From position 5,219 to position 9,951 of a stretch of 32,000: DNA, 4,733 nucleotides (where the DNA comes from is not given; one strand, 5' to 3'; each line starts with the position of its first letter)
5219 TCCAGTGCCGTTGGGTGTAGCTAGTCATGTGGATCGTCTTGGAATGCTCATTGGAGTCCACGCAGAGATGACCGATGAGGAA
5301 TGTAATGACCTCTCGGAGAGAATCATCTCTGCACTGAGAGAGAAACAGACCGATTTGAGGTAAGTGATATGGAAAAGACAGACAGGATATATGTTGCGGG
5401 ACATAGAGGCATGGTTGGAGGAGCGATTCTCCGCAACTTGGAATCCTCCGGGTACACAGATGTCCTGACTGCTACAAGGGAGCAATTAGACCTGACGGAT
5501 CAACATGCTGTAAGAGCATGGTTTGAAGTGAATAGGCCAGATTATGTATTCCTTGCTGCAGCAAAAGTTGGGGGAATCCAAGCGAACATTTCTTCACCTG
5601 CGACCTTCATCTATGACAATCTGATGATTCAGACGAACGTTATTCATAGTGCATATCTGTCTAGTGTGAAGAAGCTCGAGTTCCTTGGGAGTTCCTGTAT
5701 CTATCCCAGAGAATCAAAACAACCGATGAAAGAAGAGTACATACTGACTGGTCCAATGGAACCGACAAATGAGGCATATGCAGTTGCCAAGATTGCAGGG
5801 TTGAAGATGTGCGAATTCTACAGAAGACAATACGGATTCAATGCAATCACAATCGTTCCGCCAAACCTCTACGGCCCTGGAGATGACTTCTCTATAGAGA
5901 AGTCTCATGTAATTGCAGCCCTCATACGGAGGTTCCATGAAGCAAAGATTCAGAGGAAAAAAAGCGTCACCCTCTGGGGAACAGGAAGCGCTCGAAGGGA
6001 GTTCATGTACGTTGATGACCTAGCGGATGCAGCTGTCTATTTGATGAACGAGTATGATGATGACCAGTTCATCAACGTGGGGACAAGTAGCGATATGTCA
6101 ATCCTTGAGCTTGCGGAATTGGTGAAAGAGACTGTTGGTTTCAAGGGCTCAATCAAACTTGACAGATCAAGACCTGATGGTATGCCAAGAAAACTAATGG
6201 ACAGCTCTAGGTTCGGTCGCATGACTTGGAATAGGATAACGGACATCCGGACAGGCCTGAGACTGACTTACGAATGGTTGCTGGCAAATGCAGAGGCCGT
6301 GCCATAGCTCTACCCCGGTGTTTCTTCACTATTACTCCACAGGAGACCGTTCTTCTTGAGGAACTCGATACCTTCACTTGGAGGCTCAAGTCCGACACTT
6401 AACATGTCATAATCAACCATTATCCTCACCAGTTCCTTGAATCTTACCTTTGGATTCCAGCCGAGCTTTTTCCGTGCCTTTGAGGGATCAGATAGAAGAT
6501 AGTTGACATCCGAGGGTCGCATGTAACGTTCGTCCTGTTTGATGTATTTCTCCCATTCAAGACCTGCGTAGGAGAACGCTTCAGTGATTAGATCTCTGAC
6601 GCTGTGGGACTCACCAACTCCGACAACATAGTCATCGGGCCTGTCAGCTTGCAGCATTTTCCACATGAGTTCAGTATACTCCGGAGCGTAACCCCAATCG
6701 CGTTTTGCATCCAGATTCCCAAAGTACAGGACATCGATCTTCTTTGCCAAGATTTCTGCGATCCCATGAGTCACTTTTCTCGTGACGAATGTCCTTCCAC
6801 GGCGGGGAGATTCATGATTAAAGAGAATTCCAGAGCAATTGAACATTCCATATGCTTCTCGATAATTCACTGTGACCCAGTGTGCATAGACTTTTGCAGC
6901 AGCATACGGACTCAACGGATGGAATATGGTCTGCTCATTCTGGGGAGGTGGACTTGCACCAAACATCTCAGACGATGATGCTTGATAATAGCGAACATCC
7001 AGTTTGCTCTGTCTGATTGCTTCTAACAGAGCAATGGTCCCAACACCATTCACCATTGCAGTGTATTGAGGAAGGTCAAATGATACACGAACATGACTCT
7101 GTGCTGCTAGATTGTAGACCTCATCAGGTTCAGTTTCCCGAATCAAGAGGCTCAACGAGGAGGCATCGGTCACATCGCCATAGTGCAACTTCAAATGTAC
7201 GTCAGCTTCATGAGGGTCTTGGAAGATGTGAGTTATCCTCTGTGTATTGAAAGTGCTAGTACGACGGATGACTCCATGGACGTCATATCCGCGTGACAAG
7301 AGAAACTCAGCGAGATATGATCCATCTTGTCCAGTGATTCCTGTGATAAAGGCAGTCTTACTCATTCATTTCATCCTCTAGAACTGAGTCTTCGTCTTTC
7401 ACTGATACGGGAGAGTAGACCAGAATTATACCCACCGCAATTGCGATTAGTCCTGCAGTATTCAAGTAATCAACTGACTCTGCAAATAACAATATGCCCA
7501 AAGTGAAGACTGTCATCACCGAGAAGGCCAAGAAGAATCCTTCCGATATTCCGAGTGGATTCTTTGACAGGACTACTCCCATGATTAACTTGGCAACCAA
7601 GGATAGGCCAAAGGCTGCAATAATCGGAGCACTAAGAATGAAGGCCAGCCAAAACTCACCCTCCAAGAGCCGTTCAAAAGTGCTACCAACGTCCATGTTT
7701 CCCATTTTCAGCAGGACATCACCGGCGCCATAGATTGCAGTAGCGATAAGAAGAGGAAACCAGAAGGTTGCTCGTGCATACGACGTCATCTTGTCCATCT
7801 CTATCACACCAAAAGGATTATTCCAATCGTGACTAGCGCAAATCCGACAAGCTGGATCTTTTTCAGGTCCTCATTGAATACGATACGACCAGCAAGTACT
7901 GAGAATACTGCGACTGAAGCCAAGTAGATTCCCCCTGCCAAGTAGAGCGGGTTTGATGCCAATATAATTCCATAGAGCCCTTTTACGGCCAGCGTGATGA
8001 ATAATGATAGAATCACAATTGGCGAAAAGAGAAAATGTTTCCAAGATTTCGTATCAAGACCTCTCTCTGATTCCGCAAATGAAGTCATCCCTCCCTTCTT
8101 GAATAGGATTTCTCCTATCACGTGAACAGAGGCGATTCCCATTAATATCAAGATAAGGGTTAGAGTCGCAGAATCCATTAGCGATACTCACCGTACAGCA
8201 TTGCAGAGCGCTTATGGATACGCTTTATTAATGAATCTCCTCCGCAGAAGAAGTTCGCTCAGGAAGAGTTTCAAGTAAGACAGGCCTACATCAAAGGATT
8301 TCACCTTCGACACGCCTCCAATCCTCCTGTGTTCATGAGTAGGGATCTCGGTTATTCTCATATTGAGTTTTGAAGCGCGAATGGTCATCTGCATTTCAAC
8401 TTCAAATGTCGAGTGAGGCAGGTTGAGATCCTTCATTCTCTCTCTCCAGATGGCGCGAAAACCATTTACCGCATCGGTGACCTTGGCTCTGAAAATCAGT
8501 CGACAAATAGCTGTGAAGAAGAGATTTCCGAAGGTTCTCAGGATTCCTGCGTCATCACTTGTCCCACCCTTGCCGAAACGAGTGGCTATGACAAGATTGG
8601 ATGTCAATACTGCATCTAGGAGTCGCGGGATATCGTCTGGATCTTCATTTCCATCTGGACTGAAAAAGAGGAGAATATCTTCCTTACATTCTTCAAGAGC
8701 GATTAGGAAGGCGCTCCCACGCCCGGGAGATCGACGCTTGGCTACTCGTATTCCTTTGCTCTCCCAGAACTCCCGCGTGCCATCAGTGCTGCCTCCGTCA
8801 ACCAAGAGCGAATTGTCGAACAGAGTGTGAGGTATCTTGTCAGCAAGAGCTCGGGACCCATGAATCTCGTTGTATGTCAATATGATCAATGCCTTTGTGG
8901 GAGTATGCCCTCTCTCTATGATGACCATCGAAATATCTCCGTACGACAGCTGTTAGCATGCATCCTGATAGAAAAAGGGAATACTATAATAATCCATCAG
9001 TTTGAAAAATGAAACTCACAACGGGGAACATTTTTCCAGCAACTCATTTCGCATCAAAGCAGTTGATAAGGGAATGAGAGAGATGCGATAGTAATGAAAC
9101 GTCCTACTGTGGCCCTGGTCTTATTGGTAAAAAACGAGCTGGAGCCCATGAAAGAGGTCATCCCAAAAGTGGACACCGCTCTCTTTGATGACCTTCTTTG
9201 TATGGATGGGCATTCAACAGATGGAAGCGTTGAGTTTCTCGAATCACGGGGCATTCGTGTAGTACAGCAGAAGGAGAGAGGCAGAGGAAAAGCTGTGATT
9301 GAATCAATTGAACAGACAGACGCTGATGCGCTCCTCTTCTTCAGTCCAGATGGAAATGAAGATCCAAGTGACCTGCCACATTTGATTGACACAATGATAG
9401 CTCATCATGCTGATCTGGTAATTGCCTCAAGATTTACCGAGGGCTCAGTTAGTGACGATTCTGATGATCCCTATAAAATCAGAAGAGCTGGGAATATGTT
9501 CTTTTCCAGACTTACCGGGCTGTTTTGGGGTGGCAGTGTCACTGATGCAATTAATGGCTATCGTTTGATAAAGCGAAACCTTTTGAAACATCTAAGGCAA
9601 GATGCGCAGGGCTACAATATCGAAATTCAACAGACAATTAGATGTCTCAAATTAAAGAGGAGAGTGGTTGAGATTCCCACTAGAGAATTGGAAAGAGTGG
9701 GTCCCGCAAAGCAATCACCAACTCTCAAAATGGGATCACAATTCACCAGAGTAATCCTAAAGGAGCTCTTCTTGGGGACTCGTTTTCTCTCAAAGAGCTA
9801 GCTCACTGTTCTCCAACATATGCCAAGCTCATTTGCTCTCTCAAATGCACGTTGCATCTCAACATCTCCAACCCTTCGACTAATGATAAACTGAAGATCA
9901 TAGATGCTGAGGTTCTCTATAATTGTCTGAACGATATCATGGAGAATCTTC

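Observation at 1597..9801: Candidate lipid-carrier glycosylation system: GDP-dideoxysugar synthesis, two polyprenol-P GT2s, an SMR-pair flippase and a GT-C transferase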

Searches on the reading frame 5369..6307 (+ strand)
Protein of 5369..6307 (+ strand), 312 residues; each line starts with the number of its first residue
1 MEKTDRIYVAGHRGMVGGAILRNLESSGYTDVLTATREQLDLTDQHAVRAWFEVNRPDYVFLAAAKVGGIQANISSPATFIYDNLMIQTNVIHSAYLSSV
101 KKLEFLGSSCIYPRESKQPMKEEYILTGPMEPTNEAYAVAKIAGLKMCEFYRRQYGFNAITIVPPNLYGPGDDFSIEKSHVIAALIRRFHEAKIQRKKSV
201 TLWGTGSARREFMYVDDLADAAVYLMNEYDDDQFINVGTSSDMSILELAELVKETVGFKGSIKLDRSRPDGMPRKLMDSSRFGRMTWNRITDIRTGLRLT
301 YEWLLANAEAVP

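Call 3: search_protein_families(library=pfam, proteins=[window:5369-6307:+], max_evalue=0.01)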
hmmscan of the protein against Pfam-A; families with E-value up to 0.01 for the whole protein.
window:5369-6307:+ (312 aa): 3 families
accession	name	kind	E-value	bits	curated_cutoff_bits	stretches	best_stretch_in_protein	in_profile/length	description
PF01370.27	Epimerase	-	7.3e-64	215.9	20.9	1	7-238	1-240/240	NAD dependent epimerase/dehydratase family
PF16363.11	GDP_Man_Dehyd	-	3.6e-19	69.8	27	1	38-259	57-269/332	GDP-mannose 4,6 dehydratase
PF04321.23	RmlD_sub_bind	-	7.3e-07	29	27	1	6-65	2-60/287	RmlD substrate binding domain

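Call 4: search_protein_families(library=ncbifam, proteins=[window:5369-6307:+], max_evalue=0.01)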
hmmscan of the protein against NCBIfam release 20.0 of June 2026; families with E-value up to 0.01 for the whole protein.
window:5369-6307:+ (312 aa): 13 families
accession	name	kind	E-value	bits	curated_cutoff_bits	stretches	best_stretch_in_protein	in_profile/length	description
NF047922.1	GDPFucSynFcl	equivalog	1.5e-139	464.7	500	1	4-309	2-306/308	GDP-L-fucose synthase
TIGR01181.1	dTDP_gluc_dehyt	equivalog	1.6e-20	73.4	365.1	1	38-309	55-316/321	dTDP-glucose 4,6-dehydratase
TIGR01179.1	galE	equivalog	7.7e-18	64.4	262.3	1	39-303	53-324/332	UDP-glucose 4-epimerase GalE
TIGR04180.1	EDH_00030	hypoth_equivalog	1.3e-15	57.2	475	1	41-269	57-271/297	NAD-dependent 4,6-dehydratase LegB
NF007490.0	PRK10084.1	subfamily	6.5e-12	45.1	649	1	36-310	53-340/361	dTDP-glucose 4,6-dehydratase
TIGR02197.1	heptose_epim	equivalog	6.8e-09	35.3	274.6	1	7-262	1-266/316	ADP-glyceromanno-heptose 6-epimerase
NF011728.1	PRK15181.1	equivalog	2.5e-08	33.3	760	1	57-258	91-284/348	Vi polysaccharide biosynthesis UDP-N-acetylglucosaminuronic acid C-4 epimerase TviC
NF007582.0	PRK10217.1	equivalog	4.2e-08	32.7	698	1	37-308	55-335/355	dTDP-glucose 4,6-dehydratase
NF008872.0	PRK11908.1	equivalog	3.7e-06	26.2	294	1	98-255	108-270/349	bifunctional UDP-4-keto-pentose/UDP-xylose synthase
NF008360.0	PRK11150.1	equivalog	5.6e-06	25.8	452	1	166-254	169-252/310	ADP-glyceromanno-heptose 6-epimerase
TIGR01214.1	rmlD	equivalog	3.7e-05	23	224.05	1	6-66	1-60/285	dTDP-4-dehydrorhamnose reductase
NF007956.0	PRK10675.1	subfamily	0.0005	19.3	394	1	69-285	85-309/338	UDP-glucose 4-epimerase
NF005754.0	PRK07578.1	equivalog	0.0044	16.9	167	1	6-67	2-66/200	short chain dehydrogenase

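Call 13: search_solved_structures(query=window:5369-6307:+, max_evalue=1e-20)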
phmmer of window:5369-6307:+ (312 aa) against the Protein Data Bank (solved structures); distinct sequences matched with E-value up to 1e-20: 24.
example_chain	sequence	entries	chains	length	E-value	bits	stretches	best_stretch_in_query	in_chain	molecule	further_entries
1e6u_A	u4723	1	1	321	1.5e-99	336.5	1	5-309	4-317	GDP-FUCOSE SYNTHETASE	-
1bsv_A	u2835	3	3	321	2.6e-99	335.7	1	5-309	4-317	PROTEIN (GDP-FUCOSE SYNTHETASE) | GDP-FUCOSE SYNTHETASE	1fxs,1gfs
1bws_A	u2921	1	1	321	6.9e-99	334.4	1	5-309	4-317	PROTEIN (GDP-4-KETO-6-DEOXY-D-MANNOSE EPIMERASE/REDUCTASE)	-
1e7s_A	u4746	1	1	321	9.5e-99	333.9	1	5-309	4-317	GDP-FUCOSE SYNTHETASE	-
1e7q_A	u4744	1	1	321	1e-98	333.8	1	5-309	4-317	GDP-FUCOSE SYNTHETASE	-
1e7r_A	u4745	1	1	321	6.5e-98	331.2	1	5-309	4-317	GDP-FUCOSE SYNTHETASE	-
8du0_A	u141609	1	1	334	2e-93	316.4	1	6-308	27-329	GDP-L-fucose synthase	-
7ll6_A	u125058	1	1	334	2.7e-93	316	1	6-308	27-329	GDP-L-fucose synthase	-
7anh_A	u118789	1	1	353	3.2e-84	286.2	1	1-198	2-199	GDP-L-fucose synthase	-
7cxt_A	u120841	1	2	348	5.3e-81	275.6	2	2-201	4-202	GDP-L-fucose synthase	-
7m13_A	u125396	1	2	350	5.5e-81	275.6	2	2-201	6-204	GDP-L-fucose synthase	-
7anc_A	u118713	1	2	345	6.8e-81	275.3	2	2-201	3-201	GDP-L-fucose synthase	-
8ewu_A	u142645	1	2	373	3e-79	269.9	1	1-197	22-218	GDP-L-fucose synthase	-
4b8w_A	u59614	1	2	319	1.1e-47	166.3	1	5-309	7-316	GDP-L-FUCOSE SYNTHASE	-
4b8z_A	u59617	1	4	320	1.1e-47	166.2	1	5-309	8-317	GDP-L-FUCOSE SYNTHASE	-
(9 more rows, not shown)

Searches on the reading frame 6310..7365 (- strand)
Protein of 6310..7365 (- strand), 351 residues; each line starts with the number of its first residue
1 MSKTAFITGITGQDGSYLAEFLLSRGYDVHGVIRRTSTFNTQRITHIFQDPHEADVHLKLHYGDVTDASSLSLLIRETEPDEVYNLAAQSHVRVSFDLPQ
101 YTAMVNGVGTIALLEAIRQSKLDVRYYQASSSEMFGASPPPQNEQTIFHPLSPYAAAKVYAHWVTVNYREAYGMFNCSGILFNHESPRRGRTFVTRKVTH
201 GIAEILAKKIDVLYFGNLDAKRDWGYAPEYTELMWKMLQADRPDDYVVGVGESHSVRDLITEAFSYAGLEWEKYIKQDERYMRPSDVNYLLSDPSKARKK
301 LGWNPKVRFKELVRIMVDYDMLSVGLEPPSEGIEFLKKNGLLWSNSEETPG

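Call 3: search_protein_families(library=pfam, proteins=[window:6310-7365:-], max_evalue=0.01)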
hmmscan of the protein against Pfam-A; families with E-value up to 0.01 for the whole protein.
window:6310-7365:- (351 aa): 4 families
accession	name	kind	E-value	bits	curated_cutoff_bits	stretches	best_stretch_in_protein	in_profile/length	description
PF16363.11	GDP_Man_Dehyd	-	3.8e-132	441.2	27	1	6-316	1-332/332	GDP-mannose 4,6 dehydratase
PF01370.27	Epimerase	-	1.8e-70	237.5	20.9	1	6-249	2-240/240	NAD dependent epimerase/dehydratase family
PF04321.23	RmlD_sub_bind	-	3.9e-07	29.9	27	1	6-161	4-132/287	RmlD substrate binding domain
PF02719.21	Polysacc_synt_2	-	9.2e-06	25.5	20.2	1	6-121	2-119/293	Polysaccharide biosynthesis protein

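Call 4: search_protein_families(library=ncbifam, proteins=[window:6310-7365:-], max_evalue=0.01)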
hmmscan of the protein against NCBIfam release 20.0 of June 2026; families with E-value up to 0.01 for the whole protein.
window:6310-7365:- (351 aa): 15 families
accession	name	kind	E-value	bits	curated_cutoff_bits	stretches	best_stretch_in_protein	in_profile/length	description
TIGR01472.1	gmd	equivalog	6.6e-146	485.9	415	1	3-321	1-339/342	GDP-mannose 4,6-dehydratase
TIGR01181.1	dTDP_gluc_dehyt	equivalog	2.5e-28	99.1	365.1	1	6-319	3-310/321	dTDP-glucose 4,6-dehydratase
TIGR04180.1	EDH_00030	hypoth_equivalog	5.2e-26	91.4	475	1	6-307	2-296/297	NAD-dependent 4,6-dehydratase LegB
TIGR02622.1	CDP_4_6_dhtase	equivalog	1.4e-25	90.2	278.45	2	3-172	5-172/352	CDP-glucose 4,6-dehydratase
TIGR01179.1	galE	equivalog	2.7e-20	72.5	262.3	2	6-176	3-167/332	UDP-glucose 4-epimerase GalE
NF007582.0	PRK10217.1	equivalog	3e-15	56.2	698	1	4-318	3-329/355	dTDP-glucose 4,6-dehydratase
NF007490.0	PRK10084.1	subfamily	3.7e-13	49.2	649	1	8-319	6-333/361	dTDP-glucose 4,6-dehydratase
NF043036.1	ErythonDh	equivalog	7.6e-11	41.8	325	1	6-168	4-163/321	D-erythronate dehydrogenase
NF007956.0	PRK10675.1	subfamily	1.4e-07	31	394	1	6-167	4-162/338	UDP-glucose 4-epimerase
NF011728.1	PRK15181.1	equivalog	7.7e-07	28.4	760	1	3-229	16-240/348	Vi polysaccharide biosynthesis UDP-N-acetylglucosaminuronic acid C-4 epimerase TviC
NF052578.1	StrlDmthSdmBMthl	equivalog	7.3e-06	26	600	1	4-167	2-147/328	sterol demethylase protein SdmB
NF041015.1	UDPsulfquin_syn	equivalog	1.7e-05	24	575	1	52-124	62-137/384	UDP-sulfoquinovose synthase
TIGR03466.1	HpnA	hypoth_equivalog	4.2e-05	22.6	367.65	1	4-145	2-129/327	hopanoid-associated sugar epimerase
TIGR01214.1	rmlD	equivalog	9e-05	21.7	224.05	1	6-180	3-150/285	dTDP-4-dehydrorhamnose reductase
NF005065.0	PRK06482.1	equivalog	0.0083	15.5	291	0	1-42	1-42/276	SDR family oxidoreductase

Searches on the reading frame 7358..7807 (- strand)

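Call 3: search_protein_families(library=pfam, proteins=[window:7358-7807:-], max_evalue=0.01)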
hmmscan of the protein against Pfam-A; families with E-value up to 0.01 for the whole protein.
window:7358-7807:- (149 aa): 0 families

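Call 4: search_protein_families(library=ncbifam, proteins=[window:7358-7807:-], max_evalue=0.01)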
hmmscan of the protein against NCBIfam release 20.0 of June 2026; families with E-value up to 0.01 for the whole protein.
window:7358-7807:- (149 aa): 1 family
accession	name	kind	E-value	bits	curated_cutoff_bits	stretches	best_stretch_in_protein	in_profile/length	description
NF007767.1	PRK10452.1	equivalog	0.0023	18.1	122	1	74-135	45-106/120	multidrug/spermidine efflux SMR transporter subunit MdtJ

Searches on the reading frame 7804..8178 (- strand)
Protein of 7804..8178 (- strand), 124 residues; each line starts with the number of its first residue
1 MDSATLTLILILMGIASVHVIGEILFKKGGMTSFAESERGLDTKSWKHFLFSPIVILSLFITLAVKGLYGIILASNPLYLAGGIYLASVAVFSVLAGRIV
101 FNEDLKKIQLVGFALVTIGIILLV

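Call 3: search_protein_families(library=pfam, proteins=[window:7804-8178:-], max_evalue=0.01)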
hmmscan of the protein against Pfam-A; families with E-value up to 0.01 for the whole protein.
window:7804-8178:- (124 aa): 1 family
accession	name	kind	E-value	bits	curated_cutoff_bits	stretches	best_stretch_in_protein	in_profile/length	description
PF00892.27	EamA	-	0.0062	17.3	28.2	0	34-123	57-133/135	EamA-like transporter family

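Call 4: search_protein_families(library=ncbifam, proteins=[window:7804-8178:-], max_evalue=0.01)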
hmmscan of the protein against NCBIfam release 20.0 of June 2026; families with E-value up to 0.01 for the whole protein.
window:7804-8178:- (124 aa): 1 family
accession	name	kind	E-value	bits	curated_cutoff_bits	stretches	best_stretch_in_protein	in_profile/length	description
NF008523.0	PRK11453.1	equivalog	0.0092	15.6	472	1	71-124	79-131/299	O-acetylserine/cysteine exporter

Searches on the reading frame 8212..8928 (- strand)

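Call 3: search_protein_families(library=pfam, proteins=[window:8212-8928:-], max_evalue=0.01)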
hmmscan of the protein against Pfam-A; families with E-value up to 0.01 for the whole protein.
window:8212-8928:- (238 aa): 1 family
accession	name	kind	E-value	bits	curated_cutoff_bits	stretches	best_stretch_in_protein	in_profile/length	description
PF00535.33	Glycos_transf_2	-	9.9e-12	45.5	23.3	1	15-163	3-162/168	Glycosyl transferase family 2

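Call 4: search_protein_families(library=ncbifam, proteins=[window:8212-8928:-], max_evalue=0.01)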
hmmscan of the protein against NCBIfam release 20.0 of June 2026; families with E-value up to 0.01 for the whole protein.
window:8212-8928:- (238 aa): 6 families
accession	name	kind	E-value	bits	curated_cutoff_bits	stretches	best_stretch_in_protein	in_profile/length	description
TIGR04182.1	glyco_TIGR04182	equivalog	8.8e-28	97.5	325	1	14-215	4-207/293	S-layer glycoprotein N-glycosyltransferase AglJ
NF041391.1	DPhHxTase_Halo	equivalog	4.3e-12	45.5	375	1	18-215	3-198/213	dolichyl-phosphate hexose transferase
NF058614.1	PPMAGASynPpgS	equivalog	1.9e-09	37.3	370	1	14-197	4-194/226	polyprenyl-phospho-N-acetylgalactosaminyl synthase PpgS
TIGR04283.1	glyco_like_mftF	equivalog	5e-07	29.5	182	1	14-118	3-107/221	TIGR04283 family arsenosugar biosynthesis glycosyltransferase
NF010496.0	PRK13915.1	equivalog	0.0057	15.8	262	1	34-111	60-146/307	glucosyl-3-phosphoglycerate synthase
NF007986.1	PRK10714.1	equivalog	0.0062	15.6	529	1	42-209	43-210/316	undecaprenyl-phosphate 4-deoxy-4-formamido-L-arabinose transferase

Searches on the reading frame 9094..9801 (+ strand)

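Call 3: search_protein_families(library=pfam, proteins=[window:9094-9801:+], max_evalue=0.01)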
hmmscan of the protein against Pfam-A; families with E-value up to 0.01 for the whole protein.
window:9094-9801:+ (235 aa): 1 family
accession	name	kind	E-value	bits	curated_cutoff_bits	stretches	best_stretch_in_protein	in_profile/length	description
PF00535.33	Glycos_transf_2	-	9.6e-15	55.4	23.3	1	28-167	24-167/168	Glycosyl transferase family 2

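Call 4: search_protein_families(library=ncbifam, proteins=[window:9094-9801:+], max_evalue=0.01)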
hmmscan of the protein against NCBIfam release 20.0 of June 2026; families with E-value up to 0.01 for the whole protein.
window:9094-9801:+ (235 aa): 5 families
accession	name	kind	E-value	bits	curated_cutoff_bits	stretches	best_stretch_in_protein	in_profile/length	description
TIGR04182.1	glyco_TIGR04182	equivalog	1.5e-31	109.9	325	1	6-209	2-203/293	S-layer glycoprotein N-glycosyltransferase AglJ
NF041391.1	DPhHxTase_Halo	equivalog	2.5e-15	56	375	1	14-223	5-207/213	dolichyl-phosphate hexose transferase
NF058614.1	PPMAGASynPpgS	equivalog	1.2e-11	44.5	370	1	8-176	4-174/226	polyprenyl-phospho-N-acetylgalactosaminyl synthase PpgS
TIGR04283.1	glyco_like_mftF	equivalog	1.1e-06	28.4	182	1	12-105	7-100/221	TIGR04283 family arsenosugar biosynthesis glycosyltransferase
NF010496.0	PRK13915.1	equivalog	9.8e-06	24.9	262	1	4-104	31-145/307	glucosyl-3-phosphoglycerate synthase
